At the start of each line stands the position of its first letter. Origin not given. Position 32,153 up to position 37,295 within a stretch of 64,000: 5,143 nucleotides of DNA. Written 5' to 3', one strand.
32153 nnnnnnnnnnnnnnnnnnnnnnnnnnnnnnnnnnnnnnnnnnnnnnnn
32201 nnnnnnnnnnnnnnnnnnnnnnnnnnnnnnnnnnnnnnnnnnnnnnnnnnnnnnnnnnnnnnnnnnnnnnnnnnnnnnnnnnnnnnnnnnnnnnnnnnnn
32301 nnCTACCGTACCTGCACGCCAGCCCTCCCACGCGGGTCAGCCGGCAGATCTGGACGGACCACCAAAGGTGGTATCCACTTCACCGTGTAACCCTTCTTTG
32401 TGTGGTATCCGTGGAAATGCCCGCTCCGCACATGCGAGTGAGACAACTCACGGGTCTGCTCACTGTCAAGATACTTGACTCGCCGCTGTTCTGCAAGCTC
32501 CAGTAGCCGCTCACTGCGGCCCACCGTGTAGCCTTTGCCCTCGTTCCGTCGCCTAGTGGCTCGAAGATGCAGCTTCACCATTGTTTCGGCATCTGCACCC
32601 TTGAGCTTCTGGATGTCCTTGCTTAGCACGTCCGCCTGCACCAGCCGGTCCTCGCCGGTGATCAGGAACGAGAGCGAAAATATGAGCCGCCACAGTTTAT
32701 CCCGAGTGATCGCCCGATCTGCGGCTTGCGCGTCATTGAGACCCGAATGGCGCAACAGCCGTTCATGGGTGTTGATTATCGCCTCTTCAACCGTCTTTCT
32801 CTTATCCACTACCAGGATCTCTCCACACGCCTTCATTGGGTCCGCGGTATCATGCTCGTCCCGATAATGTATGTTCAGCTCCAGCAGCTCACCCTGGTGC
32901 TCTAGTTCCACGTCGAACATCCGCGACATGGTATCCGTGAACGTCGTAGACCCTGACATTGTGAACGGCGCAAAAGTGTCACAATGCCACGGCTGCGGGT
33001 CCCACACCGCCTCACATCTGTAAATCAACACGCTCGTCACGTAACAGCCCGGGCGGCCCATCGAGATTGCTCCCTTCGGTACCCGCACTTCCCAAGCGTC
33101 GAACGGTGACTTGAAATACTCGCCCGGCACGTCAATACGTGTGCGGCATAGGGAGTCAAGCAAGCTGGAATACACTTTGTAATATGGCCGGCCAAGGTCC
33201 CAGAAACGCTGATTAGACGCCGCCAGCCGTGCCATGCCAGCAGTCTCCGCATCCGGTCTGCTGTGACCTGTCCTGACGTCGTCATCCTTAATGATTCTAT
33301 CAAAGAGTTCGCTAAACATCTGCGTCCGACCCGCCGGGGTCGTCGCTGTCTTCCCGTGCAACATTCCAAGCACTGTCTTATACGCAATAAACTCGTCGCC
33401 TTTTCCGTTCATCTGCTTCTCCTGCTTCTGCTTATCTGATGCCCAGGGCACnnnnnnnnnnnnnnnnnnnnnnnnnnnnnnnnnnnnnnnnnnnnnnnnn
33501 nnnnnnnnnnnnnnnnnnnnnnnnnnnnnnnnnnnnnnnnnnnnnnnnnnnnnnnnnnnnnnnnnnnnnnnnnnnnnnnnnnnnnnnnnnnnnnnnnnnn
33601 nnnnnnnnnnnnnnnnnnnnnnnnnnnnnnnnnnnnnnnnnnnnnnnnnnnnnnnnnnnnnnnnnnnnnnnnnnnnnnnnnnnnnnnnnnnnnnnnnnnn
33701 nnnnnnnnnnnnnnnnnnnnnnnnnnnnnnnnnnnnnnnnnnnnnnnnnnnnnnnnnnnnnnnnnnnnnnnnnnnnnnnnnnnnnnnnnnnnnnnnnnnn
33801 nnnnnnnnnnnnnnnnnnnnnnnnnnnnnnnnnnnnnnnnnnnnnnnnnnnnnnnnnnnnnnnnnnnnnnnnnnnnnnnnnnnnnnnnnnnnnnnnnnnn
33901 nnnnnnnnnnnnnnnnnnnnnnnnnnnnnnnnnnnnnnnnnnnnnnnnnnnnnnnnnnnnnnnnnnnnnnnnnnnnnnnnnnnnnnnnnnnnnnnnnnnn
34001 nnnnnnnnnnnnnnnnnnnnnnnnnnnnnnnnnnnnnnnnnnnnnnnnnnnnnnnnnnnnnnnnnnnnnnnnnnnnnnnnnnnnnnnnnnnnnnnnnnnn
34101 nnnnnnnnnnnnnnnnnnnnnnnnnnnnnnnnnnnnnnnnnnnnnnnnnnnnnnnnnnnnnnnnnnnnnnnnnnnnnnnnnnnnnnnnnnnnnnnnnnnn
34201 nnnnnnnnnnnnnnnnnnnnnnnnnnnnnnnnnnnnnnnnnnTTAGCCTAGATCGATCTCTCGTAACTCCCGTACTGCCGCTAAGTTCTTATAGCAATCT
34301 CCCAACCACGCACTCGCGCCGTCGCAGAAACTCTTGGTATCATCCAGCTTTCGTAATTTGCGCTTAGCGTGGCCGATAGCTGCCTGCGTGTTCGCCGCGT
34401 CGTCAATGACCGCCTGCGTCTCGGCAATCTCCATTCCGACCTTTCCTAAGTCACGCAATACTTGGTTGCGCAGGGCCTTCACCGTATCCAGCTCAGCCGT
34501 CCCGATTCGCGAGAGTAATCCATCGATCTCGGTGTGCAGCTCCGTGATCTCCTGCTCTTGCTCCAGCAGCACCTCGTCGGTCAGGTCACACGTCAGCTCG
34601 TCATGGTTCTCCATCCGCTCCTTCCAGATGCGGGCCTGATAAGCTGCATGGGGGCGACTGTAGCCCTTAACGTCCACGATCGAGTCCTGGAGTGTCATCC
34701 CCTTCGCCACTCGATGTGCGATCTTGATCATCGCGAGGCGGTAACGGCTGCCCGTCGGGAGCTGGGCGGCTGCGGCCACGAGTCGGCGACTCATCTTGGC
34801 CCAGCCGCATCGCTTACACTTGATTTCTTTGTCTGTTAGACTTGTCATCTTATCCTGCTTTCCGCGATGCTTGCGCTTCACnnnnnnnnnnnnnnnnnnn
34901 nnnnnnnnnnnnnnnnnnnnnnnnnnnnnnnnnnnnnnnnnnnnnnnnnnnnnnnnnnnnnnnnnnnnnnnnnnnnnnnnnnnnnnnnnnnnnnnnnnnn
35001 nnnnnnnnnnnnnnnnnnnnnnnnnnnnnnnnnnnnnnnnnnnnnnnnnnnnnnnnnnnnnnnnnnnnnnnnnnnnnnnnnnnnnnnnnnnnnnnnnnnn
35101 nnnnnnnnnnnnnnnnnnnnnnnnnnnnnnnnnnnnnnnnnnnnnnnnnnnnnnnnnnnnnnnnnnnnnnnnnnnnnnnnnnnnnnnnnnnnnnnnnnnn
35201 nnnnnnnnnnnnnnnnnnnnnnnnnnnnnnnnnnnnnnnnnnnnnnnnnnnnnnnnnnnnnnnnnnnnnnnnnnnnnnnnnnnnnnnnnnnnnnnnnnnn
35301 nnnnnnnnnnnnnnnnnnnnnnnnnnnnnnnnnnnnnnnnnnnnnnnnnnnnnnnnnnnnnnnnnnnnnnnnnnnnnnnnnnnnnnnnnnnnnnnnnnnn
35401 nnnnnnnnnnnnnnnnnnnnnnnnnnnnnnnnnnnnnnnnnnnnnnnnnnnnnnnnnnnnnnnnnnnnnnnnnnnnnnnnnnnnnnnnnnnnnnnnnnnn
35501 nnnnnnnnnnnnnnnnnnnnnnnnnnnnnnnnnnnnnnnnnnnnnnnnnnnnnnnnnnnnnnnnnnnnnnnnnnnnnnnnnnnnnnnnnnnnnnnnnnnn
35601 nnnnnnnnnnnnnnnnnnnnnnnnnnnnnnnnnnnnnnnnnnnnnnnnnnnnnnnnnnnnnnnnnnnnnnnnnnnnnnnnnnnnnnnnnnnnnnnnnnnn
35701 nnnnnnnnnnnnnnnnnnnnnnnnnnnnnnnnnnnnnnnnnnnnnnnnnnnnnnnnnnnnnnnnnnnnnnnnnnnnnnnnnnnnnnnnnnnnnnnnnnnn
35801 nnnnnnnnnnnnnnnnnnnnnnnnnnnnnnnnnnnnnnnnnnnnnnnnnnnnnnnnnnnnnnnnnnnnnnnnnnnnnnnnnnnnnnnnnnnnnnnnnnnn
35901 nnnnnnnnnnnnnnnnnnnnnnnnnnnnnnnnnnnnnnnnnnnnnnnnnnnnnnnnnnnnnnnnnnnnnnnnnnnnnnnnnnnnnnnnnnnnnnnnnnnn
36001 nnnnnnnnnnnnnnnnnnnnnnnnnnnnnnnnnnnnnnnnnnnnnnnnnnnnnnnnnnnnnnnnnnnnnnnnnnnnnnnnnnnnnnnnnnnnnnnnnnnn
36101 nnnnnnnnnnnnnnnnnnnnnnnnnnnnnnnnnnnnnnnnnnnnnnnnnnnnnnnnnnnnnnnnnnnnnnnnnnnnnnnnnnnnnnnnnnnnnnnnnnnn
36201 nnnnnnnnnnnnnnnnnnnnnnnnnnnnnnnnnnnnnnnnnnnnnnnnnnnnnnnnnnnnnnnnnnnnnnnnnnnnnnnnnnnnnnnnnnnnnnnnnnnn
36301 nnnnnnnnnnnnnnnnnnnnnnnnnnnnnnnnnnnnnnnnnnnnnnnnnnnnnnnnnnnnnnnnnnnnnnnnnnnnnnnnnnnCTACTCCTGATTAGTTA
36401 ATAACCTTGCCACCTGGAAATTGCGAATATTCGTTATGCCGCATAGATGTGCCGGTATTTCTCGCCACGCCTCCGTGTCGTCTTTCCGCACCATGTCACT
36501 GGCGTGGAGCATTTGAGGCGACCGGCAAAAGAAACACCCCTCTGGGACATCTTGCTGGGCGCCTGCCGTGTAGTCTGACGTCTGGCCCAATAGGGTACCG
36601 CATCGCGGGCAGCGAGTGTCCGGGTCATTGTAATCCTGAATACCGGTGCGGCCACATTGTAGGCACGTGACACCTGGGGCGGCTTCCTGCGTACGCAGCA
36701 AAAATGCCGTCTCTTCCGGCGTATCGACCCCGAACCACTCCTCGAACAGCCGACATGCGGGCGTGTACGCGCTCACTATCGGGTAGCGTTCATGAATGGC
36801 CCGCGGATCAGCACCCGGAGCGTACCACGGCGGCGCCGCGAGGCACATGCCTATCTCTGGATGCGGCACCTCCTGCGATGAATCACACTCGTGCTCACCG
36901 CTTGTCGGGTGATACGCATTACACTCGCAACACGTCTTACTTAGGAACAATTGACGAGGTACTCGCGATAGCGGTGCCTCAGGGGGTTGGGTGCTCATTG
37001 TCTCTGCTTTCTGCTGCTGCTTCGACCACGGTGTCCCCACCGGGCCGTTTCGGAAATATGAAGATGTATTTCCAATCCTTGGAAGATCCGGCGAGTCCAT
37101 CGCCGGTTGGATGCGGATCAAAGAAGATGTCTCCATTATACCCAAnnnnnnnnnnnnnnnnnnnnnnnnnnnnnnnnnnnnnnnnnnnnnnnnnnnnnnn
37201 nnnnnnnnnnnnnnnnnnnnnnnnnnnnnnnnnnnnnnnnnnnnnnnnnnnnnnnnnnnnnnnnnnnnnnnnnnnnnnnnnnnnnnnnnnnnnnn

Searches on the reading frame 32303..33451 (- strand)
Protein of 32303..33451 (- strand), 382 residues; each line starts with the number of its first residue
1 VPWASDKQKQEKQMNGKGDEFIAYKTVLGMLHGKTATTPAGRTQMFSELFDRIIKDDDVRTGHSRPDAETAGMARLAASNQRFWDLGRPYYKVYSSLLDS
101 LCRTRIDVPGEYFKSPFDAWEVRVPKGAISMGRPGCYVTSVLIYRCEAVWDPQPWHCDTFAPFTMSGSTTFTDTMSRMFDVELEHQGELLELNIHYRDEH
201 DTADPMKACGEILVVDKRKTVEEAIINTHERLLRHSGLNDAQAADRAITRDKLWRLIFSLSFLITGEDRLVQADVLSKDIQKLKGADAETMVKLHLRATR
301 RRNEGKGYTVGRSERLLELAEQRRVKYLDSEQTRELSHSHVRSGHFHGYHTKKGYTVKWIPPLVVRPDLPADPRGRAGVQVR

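Call 12: search_protein_families(library=phrogs, proteins=[window:32303-33451:-], max_evalue=0.01)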
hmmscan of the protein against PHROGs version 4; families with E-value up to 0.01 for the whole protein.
window:32303-33451:- (382 aa): 1 family
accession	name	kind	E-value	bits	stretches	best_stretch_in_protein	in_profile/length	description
phrog_6160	-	unknown function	0.00071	20.1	1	336-369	282-320/322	-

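Call 21: search_protein_families(library=pfam, proteins=[window:32303-33451:-], max_evalue=0.05)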
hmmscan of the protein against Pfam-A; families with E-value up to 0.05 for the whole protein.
window:32303-33451:- (382 aa): 0 families

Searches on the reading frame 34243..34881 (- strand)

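Call 94: search_protein_families(library=pfam, proteins=[window:34243-34881:-], max_evalue=0.01)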
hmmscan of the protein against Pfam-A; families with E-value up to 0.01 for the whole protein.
window:34243-34881:- (212 aa): 1 family
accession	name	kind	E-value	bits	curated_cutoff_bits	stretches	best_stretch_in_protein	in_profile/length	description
PF06210.16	DUF1003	-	0.0098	16.5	27.4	0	87-128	57-98/103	Protein of unknown function (DUF1003)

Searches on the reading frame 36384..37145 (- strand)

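Call 13: search_protein_families(library=phrogs, proteins=[window:36384-37145:-], max_evalue=0.01)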
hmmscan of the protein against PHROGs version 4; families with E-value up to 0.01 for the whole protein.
window:36384-37145:- (253 aa): 0 families

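Call 22: search_protein_families(library=pfam, proteins=[window:36384-37145:-], max_evalue=0.05)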
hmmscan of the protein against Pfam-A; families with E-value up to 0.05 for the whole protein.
window:36384-37145:- (253 aa): 2 families
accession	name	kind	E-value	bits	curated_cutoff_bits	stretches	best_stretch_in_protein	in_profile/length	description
PF08271.17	Zn_Ribbon_TF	-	0.0035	17.3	29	1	160-188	2-31/43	TFIIB zinc-binding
PF14255.11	Cys_rich_CPXG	-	0.043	14.2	25.2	1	178-215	2-38/52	Cysteine-rich CPXCG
